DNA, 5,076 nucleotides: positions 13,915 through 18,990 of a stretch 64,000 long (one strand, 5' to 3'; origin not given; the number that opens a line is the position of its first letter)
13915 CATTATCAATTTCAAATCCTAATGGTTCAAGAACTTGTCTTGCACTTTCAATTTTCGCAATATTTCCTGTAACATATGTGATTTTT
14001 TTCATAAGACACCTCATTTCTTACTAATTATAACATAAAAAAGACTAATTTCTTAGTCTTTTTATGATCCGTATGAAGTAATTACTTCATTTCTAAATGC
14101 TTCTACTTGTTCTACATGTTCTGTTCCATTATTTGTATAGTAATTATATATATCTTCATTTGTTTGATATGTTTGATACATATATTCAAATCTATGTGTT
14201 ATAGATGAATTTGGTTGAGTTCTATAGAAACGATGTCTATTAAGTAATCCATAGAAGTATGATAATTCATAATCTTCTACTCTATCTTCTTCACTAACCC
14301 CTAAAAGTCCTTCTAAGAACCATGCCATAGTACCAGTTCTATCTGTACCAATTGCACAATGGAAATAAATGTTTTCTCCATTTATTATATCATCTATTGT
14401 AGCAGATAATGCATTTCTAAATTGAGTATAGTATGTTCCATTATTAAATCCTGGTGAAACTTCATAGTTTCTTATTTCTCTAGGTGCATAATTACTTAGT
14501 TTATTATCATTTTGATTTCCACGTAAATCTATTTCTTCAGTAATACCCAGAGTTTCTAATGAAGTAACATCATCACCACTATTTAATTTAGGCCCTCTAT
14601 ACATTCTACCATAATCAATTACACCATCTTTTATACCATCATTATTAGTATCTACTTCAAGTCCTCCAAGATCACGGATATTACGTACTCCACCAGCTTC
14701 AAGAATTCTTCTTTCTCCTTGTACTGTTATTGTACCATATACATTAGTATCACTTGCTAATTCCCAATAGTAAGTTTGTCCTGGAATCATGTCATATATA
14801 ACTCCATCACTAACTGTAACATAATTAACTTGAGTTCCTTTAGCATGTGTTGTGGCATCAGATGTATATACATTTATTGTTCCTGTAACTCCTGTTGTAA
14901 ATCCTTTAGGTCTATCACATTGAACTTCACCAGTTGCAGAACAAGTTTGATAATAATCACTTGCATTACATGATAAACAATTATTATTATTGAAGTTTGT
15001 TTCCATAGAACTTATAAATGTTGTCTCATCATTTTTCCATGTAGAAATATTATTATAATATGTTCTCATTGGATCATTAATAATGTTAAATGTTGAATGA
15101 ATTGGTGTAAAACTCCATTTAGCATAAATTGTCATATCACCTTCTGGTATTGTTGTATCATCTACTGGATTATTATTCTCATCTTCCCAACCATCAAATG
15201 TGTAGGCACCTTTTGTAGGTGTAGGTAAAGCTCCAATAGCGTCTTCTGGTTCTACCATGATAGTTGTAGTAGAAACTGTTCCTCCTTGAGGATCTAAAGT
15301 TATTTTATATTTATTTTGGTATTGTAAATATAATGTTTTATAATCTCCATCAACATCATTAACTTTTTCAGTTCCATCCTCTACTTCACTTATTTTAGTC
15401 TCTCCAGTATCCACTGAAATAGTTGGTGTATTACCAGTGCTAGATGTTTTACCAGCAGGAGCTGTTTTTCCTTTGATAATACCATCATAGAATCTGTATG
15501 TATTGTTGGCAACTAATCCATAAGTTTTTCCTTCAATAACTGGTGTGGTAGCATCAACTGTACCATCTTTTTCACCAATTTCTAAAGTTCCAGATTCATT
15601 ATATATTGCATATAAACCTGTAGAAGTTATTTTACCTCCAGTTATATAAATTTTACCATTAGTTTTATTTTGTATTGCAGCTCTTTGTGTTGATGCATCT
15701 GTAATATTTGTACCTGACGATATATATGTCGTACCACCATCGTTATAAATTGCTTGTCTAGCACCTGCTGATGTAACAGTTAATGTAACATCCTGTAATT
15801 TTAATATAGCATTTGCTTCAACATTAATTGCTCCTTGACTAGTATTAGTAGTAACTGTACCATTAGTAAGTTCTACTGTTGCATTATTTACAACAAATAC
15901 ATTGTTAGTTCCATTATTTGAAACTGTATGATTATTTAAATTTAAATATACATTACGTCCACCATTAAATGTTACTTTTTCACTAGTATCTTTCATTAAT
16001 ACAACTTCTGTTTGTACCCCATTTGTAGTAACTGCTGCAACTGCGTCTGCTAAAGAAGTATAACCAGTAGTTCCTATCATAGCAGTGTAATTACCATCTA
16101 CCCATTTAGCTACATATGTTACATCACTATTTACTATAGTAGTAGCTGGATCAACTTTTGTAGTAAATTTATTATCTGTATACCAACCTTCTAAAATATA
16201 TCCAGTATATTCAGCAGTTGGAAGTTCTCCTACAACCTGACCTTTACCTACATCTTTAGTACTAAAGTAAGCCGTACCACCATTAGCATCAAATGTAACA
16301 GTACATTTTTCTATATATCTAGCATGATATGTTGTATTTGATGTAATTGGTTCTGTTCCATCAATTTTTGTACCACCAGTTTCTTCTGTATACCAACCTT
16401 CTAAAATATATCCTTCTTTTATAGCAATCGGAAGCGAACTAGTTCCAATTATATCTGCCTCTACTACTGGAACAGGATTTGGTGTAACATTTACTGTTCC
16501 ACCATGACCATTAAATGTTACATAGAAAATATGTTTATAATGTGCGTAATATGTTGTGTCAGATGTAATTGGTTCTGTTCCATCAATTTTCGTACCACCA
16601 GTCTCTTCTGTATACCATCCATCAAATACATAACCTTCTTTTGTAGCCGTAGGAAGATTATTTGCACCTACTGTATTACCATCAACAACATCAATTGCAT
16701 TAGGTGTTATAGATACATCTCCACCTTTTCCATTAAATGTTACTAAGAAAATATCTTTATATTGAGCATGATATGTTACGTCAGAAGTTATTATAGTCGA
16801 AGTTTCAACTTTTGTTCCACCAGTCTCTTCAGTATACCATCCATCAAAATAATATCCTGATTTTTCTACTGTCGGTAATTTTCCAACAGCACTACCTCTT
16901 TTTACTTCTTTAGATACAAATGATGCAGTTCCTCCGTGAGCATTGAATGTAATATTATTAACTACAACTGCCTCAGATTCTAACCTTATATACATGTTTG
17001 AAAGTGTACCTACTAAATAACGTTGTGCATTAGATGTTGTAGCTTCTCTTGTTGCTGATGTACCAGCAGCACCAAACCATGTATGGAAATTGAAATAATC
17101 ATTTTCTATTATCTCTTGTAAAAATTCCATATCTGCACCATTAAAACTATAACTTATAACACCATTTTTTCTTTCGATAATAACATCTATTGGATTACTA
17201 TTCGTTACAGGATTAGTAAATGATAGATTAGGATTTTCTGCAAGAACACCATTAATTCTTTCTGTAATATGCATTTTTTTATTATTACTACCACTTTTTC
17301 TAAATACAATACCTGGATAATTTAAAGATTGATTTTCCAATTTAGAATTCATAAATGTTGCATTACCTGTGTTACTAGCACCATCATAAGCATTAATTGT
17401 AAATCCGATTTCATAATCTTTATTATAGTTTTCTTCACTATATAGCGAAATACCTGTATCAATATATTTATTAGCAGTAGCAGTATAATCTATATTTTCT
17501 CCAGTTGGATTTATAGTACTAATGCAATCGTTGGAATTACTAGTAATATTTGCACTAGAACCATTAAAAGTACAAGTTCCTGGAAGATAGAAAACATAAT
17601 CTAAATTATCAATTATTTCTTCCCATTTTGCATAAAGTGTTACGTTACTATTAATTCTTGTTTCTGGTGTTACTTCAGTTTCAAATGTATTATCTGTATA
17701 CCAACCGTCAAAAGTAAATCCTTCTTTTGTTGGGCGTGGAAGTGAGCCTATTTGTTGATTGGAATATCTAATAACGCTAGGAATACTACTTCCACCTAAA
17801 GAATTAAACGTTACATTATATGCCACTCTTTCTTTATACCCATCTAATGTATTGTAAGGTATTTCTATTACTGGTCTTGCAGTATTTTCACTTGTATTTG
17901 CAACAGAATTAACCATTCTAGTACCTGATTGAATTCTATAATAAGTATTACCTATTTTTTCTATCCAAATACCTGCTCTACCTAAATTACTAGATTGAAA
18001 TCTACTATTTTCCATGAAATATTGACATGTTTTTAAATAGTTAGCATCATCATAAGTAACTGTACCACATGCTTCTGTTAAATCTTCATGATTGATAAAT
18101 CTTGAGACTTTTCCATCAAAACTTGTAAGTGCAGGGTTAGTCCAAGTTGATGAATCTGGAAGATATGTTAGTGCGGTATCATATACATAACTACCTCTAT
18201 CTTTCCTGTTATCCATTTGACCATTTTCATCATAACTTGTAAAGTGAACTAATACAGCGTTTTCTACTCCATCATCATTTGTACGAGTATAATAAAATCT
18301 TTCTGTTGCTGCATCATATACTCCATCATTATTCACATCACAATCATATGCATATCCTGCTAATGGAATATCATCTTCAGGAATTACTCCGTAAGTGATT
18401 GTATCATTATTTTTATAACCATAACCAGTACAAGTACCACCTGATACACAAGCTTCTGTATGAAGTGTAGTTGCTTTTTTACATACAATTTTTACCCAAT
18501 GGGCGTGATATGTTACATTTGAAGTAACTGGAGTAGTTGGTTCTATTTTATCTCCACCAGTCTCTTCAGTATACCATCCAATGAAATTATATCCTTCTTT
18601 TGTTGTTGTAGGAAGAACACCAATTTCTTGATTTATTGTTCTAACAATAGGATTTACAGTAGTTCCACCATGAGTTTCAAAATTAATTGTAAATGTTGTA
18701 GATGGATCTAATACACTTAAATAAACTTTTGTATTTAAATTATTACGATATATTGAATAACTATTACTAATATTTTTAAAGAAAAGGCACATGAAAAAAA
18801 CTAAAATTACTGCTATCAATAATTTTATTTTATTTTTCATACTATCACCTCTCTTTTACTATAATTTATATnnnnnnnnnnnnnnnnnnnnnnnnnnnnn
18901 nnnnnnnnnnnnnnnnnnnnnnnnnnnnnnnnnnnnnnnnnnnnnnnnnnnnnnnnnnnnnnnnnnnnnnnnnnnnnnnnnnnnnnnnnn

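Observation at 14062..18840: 1592-aa surface protein combining Listeria-Bacteroides repeats, lectin-like and beta-helix modules with a C-terminal CX5R phosphatase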

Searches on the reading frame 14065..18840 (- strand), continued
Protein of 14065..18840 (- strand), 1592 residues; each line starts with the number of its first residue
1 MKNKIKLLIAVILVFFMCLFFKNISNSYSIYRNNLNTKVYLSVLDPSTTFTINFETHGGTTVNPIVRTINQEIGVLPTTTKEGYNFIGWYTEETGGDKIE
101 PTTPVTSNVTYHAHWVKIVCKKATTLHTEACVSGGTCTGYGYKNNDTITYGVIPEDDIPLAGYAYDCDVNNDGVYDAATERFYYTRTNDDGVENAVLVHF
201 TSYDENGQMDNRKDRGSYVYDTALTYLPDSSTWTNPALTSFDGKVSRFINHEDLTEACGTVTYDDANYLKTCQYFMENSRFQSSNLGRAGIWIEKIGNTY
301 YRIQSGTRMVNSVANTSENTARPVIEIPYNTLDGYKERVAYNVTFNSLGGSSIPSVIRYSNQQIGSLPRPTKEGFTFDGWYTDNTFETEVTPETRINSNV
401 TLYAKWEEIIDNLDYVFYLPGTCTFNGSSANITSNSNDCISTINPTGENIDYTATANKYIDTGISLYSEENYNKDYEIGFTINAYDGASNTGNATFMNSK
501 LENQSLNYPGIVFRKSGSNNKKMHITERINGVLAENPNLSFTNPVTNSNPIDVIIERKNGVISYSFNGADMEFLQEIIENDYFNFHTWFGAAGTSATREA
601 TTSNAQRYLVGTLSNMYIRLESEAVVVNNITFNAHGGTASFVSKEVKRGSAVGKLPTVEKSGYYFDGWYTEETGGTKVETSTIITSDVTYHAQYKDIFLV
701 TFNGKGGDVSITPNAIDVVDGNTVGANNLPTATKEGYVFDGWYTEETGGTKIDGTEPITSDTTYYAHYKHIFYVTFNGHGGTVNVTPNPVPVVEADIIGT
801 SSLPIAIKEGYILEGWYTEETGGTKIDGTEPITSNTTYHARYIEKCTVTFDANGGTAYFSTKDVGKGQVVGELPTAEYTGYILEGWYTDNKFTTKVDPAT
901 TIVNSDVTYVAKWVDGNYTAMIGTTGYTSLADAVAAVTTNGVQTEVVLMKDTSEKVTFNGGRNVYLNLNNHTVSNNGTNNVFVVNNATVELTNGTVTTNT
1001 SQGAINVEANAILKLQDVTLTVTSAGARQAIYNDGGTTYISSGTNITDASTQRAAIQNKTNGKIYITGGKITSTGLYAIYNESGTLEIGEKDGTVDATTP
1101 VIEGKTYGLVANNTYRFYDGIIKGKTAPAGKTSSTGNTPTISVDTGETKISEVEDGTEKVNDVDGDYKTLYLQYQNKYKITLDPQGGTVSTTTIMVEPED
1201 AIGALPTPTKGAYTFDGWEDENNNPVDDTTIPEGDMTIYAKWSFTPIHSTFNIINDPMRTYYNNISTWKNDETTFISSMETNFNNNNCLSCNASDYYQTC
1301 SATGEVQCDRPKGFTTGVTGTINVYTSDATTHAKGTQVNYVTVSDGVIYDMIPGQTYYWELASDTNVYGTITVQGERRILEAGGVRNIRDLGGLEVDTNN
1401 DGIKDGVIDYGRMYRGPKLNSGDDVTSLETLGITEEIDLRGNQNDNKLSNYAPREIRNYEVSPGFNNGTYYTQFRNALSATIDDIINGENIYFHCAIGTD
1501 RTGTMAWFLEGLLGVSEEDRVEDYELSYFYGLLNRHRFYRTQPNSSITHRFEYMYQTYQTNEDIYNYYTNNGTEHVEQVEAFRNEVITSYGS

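Call 28: find_homologous_proteins(query=window:14065-18840:-, max_evalue=1e-20)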
Query window:14065-18840:- (1592 aa): 793 proteins with E <= 1e-20 among 8000 candidates; the best 120 are listed.
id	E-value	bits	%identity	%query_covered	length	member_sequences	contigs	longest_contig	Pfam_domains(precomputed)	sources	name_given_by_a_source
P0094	0.0e+0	3623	100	100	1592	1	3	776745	PF13350.12,PF09479.17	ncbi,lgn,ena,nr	ncbi:MAG: InlB B-repeat-containing protein [Bacilli bacterium]|nr:InlB B-repeat-containing protein [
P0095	0.0e+0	2000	59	100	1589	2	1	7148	PF13350.12,PF09479.17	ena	-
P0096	0.0e+0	1903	57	100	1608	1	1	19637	PF13350.12,PF09479.17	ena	-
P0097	0.0e+0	1895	56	100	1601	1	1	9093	PF13350.12,PF09479.17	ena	-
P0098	0.0e+0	1846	55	99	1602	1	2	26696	PF13350.12,PF09479.17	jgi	-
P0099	0.0e+0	1833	56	100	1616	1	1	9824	PF13350.12,PF09479.17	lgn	-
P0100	0.0e+0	1823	55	100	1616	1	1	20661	PF13350.12,PF09479.17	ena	-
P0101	0.0e+0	1808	55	100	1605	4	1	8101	PF13350.12,PF09479.17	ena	-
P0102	0.0e+0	1608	50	100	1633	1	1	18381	PF13350.12,PF09479.17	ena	-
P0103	0.0e+0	1563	47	100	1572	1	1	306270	PF13350.12,PF09479.17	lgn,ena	-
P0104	0.0e+0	1431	51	48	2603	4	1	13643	PF13350.12,PF09479.17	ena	-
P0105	0.0e+0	1409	51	48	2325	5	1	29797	PF13350.12,PF09479.17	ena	-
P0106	0.0e+0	1400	52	57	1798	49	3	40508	PF13350.12,PF09479.17,PF18998.7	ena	-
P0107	0.0e+0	1352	46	77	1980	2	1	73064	PF13350.12,PF09479.17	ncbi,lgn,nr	ncbi:MAG: InlB B-repeat-containing protein [Bacilli bacterium]|nr:InlB B-repeat-containing protein [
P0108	0.0e+0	1347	51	57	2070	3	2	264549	PF13350.12,PF09479.17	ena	-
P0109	0.0e+0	1329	50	57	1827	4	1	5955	PF13350.12,PF09479.17,PF18998.7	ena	-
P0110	0.0e+0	1248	49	56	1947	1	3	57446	PF13350.12,PF09479.17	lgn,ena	-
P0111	0.0e+0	1243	43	97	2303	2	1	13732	PF13350.12,PF09479.17,PF18998.7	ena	-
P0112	0.0e+0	1227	51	51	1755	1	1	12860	PF13350.12,PF09479.17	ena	-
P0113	0.0e+0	1213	49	56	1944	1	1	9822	PF13350.12,PF09479.17,PF02368.25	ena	-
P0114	0.0e+0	1180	36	57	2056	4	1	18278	PF13350.12,PF09479.17,PF18998.7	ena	-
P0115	0.0e+0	1176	53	25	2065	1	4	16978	PF13350.12,PF09479.17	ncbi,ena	-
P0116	0.0e+0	1167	44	53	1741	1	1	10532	PF13350.12,PF09479.17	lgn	-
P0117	0.0e+0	1165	36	57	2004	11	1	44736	PF13350.12,PF09479.17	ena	-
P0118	0.0e+0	1165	37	57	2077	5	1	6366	PF13350.12,PF09479.17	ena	-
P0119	0.0e+0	1161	40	79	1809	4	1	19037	PF13350.12,PF09479.17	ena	-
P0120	0.0e+0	1159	47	26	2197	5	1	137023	PF13350.12,PF09479.17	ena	-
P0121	0.0e+0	1152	47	27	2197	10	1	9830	PF13350.12,PF09479.17,PF18998.7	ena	-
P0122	0.0e+0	1148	44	57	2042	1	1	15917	PF13350.12,PF09479.17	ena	-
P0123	0.0e+0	1146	40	80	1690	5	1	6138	PF13350.12,PF09479.17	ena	-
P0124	0.0e+0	1142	43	57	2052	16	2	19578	PF13350.12,PF09479.17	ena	-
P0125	0.0e+0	1141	36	56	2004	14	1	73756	PF13350.12,PF09479.17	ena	-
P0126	0.0e+0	1139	41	76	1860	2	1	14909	PF13350.12,PF09479.17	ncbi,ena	-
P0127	0.0e+0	1137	37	56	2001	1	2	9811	PF13350.12,PF09479.17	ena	-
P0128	0.0e+0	1134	49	43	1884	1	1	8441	PF13350.12,PF09479.17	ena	-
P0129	0.0e+0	1127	35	57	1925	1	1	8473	PF13350.12,PF09479.17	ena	-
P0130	0.0e+0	1126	49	27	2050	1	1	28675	PF13350.12,PF09479.17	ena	-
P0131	0.0e+0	1126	36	78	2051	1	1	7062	PF13350.12,PF09479.17,PF18998.7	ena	-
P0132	0.0e+0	1119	50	25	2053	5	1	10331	PF13350.12,PF09479.17,PF18998.7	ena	-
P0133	0.0e+0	1114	47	28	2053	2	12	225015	PF13350.12,PF09479.17,PF18998.7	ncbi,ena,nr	ncbi:MAG: InlB B-repeat-containing protein [Bacilli bacterium]|nr:InlB B-repeat-containing protein [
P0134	0.0e+0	1112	48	71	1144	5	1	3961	PF09479.17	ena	-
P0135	0.0e+0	1112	47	27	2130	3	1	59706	PF13350.12,PF09479.17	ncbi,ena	-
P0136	0.0e+0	1110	40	64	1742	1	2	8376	PF13350.12,PF09479.17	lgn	-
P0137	0.0e+0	1108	36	57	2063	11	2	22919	PF13350.12,PF09479.17,PF18998.7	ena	-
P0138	0.0e+0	1108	47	27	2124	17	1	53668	PF13350.12,PF09479.17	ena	-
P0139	0.0e+0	1106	36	56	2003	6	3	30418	PF13350.12,PF09479.17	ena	-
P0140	0.0e+0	1105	44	57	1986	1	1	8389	PF13350.12,PF09479.17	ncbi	-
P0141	0.0e+0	1103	36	77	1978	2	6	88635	PF13350.12,PF09479.17,PF18998.7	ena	-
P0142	0.0e+0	1101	32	57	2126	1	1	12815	PF13350.12,PF09479.17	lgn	-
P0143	0.0e+0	1097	56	47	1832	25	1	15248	PF13350.12,PF09479.17,PF18998.7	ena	-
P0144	0.0e+0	1095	39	57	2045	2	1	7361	PF13350.12,PF09479.17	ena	-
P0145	0.0e+0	1087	46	27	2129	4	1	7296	PF13350.12,PF09479.17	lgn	-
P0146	0.0e+0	1086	36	57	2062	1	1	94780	PF13350.12,PF09479.17,PF18998.7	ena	-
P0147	0.0e+0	1085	47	28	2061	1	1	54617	PF13350.12,PF09479.17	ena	-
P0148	0.0e+0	1081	40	78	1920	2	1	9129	PF13350.12,PF09479.17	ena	-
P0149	0.0e+0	1075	46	29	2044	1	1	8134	PF13350.12,PF09479.17,PF18998.7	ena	-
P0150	0.0e+0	1072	50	21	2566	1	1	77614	PF13350.12,PF09479.17,PF00013.36,PF18998.7,PF18429.7,PF09189.16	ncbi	-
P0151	0.0e+0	1069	40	57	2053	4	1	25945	PF13350.12,PF09479.17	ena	-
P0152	0.0e+0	1068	35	57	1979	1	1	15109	PF13350.12,PF09479.17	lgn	-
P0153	0.0e+0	1058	42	57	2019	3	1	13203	PF13350.12,PF09479.17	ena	-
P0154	0.0e+0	1057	38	77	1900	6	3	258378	PF13350.12,PF09479.17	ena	-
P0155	0.0e+0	1052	41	52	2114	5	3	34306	PF13350.12,PF09479.17,PF26182.1,PF21461.4,PF02368.25,PF26918.1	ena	-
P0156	0.0e+0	1044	37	77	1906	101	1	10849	PF13350.12,PF09479.17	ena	-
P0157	0.0e+0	1032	39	76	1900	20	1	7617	PF13350.12,PF09479.17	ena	-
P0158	0.0e+0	1031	34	55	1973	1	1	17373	PF13350.12,PF09479.17,PF18998.7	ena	-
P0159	0.0e+0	1029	37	77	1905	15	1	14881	PF13350.12,PF09479.17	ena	-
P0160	0.0e+0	1015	37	78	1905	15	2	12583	PF13350.12,PF09479.17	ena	-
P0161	5.7e-296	1003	39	76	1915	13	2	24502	PF13350.12,PF09479.17,PF18998.7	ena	-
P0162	8.9e-296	1003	39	77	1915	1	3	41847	PF13350.12,PF09479.17,PF18998.7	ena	-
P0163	1.2e-290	986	38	77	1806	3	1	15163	PF13350.12,PF09479.17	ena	-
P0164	4.8e-278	944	34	54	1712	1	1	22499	PF13350.12,PF09479.17,PF02368.25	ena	-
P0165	4.4e-275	934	32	79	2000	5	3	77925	PF13350.12,PF09479.17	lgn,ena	-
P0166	3.2e-274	931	50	53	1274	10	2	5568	PF09479.17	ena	-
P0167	2.9e-272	925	36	81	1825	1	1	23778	PF13350.12,PF09479.17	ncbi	-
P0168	9.9e-271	920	52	47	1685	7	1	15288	PF13350.12,PF09479.17,PF18998.7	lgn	-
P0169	1.9e-267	909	50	56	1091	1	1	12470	PF09479.17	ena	-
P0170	5.8e-266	904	51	24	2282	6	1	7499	PF13350.12,PF09479.17,PF02368.25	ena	-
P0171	2.4e-264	899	30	37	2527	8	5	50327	PF03382.21,PF09479.17,PF13306.13,PF18998.7,PF13855.13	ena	-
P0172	5.3e-264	898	48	53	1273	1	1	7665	PF09479.17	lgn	-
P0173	1.0e-263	897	51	24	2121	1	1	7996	PF13350.12,PF09479.17,PF02368.25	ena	-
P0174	1.3e-263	896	40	56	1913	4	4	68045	PF13350.12,PF09479.17,PF18998.7,PF02368.25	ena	-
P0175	1.1e-262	893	44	26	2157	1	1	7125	PF13350.12,PF09479.17,PF26182.1,PF21461.4,PF02368.25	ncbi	-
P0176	2.1e-261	889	36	100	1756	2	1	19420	PF13350.12,PF09479.17,PF26182.1,PF21461.4,PF22359.3,PF02368.25,PF26918.1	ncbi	-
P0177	3.1e-258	878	37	47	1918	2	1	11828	PF13350.12,PF09479.17,PF18998.7,PF22359.3,PF02368.25,PF26918.1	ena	-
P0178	3.1e-253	862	50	24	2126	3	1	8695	PF13350.12,PF09479.17,PF02368.25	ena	-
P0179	3.4e-253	862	46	46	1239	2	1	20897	PF13350.12,PF09479.17,PF18998.7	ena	-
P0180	3.9e-253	862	40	52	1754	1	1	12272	PF13350.12,PF09479.17,PF26182.1,PF21461.4,PF22359.3,PF02368.25,PF26918.1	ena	-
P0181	1.2e-250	853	49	47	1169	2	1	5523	PF13350.12,PF09479.17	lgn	-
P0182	1.8e-250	853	35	57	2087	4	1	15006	PF13350.12,PF09479.17,PF21461.4,PF02368.25,PF26918.1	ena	-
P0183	5.9e-250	851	37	46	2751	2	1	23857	PF13350.12,PF09479.17,PF02368.25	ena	-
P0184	7.4e-250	851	45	47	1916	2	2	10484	PF13350.12,PF09479.17,PF18998.7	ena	-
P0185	1.6e-249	850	46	47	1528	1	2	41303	PF13350.12,PF09479.17,PF18998.7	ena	-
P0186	3.4e-249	848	48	47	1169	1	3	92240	PF13350.12,PF09479.17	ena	-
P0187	6.5e-248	844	38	45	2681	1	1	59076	PF13350.12,PF09479.17,PF26182.1,PF21461.4,PF02368.25,PF26918.1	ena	-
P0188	4.8e-247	841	43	26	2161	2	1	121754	PF13350.12,PF09479.17,PF21461.4,PF22359.3,PF02368.25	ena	-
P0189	9.8e-247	840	47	47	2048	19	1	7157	PF13350.12,PF09479.17,PF18998.7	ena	-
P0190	1.0e-246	840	35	55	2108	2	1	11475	PF13350.12,PF09479.17,PF02368.25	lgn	-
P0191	2.0e-246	839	45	47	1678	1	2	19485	PF13350.12,PF09479.17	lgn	-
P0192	3.3e-246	839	37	78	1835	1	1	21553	PF13350.12,PF09479.17,PF02368.25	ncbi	-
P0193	3.9e-245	835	45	47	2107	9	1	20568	PF13350.12,PF09479.17,PF18998.7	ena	-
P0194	9.3e-245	834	43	56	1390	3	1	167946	PF09479.17,PF21461.4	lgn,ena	-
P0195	1.8e-244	833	35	55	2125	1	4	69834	PF13350.12,PF09479.17,PF02368.25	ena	-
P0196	2.2e-244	833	35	55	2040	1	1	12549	PF13350.12,PF09479.17,PF21461.4,PF02368.25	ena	-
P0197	2.6e-244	832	35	55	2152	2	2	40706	PF13350.12,PF09479.17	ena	-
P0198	5.2e-243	828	39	45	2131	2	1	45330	PF13350.12,PF09479.17,PF02368.25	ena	-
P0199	1.6e-242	826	50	46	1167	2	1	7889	PF13350.12,PF09479.17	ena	-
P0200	1.6e-241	823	50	46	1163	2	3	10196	PF13350.12,PF09479.17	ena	-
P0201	3.0e-241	822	37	47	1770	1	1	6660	PF13350.12,PF09479.17,PF18998.7,PF02368.25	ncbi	-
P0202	3.7e-241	822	46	47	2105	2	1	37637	PF13350.12,PF09479.17,PF18998.7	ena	-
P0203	5.8e-241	821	45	24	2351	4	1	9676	PF13350.12,PF09479.17,PF02368.25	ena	-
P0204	4.7e-240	818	37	47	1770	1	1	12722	PF13350.12,PF09479.17,PF18998.7,PF02368.25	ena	-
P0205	1.5e-237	810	35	55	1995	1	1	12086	PF13350.12,PF09479.17,PF02368.25,PF26918.1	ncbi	-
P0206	1.5e-236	807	35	55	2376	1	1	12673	PF13350.12,PF09479.17,PF21461.4,PF02368.25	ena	-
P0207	1.5e-236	807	36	77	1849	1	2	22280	PF13350.12,PF09479.17,PF02368.25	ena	-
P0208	2.8e-236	806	34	56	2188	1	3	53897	PF13350.12,PF09479.17,PF02368.25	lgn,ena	-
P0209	5.1e-236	805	45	26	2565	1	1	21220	PF13350.12,PF09479.17,PF02368.25,PF26918.1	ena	-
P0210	1.5e-235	803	35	55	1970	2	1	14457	PF13350.12,PF09479.17,PF02368.25,PF26918.1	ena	-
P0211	1.2e-234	800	36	56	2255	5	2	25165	PF13350.12,PF09479.17,PF26182.1,PF02368.25,PF26918.1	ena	-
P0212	2.0e-234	799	41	46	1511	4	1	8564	PF13350.12,PF09479.17,PF18998.7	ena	-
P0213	2.5e-233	796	35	56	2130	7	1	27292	PF13350.12,PF09479.17,PF02368.25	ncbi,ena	-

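Call 31: find_encoding_contigs(protein=P0094, flank=8000, max_places=3)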
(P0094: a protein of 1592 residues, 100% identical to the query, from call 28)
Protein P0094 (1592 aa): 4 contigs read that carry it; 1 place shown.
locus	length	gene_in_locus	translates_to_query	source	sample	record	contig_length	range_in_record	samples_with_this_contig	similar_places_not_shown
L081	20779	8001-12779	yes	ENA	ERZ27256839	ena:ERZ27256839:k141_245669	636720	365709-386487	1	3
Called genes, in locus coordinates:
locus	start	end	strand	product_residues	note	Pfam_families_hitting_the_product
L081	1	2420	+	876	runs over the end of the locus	PF01326:PPDK_N, PF00391:PEP-utilizers, PF02896:PEP-utilizers_C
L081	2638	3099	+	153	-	-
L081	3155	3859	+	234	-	PF00005:ABC_tran, PF13304:AAA_21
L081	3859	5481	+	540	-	PF09847:12TM_1, PF16949:ABC_tran_2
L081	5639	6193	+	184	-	-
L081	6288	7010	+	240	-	-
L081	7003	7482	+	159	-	PF00717:Peptidase_S24 (weak)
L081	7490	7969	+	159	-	-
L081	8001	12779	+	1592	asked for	PF09479:Flg_new, PF13350:Y_phosphatase3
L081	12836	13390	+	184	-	PF01725:Ham1p_like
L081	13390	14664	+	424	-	PF01979:Amidohydro_1, PF07969:Amidohydro_3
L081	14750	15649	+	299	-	PF00294:PfkB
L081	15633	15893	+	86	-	PF01713:Smr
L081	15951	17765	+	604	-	PF24591:Phage_YunG-like (faint)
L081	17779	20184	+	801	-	-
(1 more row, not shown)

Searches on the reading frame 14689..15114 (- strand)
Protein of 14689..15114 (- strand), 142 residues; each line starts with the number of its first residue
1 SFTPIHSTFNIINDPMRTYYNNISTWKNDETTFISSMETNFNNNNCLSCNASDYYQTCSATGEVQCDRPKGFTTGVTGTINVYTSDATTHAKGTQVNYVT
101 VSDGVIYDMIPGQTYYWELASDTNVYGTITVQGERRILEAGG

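Call 15: search_protein_families(library=pfam, proteins=[window:14689-15114:-], max_evalue=10)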
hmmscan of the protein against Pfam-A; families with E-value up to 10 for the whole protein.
seq(142 aa): 2 families
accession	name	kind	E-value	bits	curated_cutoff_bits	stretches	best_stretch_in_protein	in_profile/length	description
PF23073.1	DUF7045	-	0.021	15.3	27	1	19-68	48-96/100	Domain of unknown function (DUF7045)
PF22109.2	Zn_ribbon_tTFIIB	-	0.081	13.3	28.6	1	39-66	5-32/40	Transcription factor IIB, zinc ribbon, Trypanosome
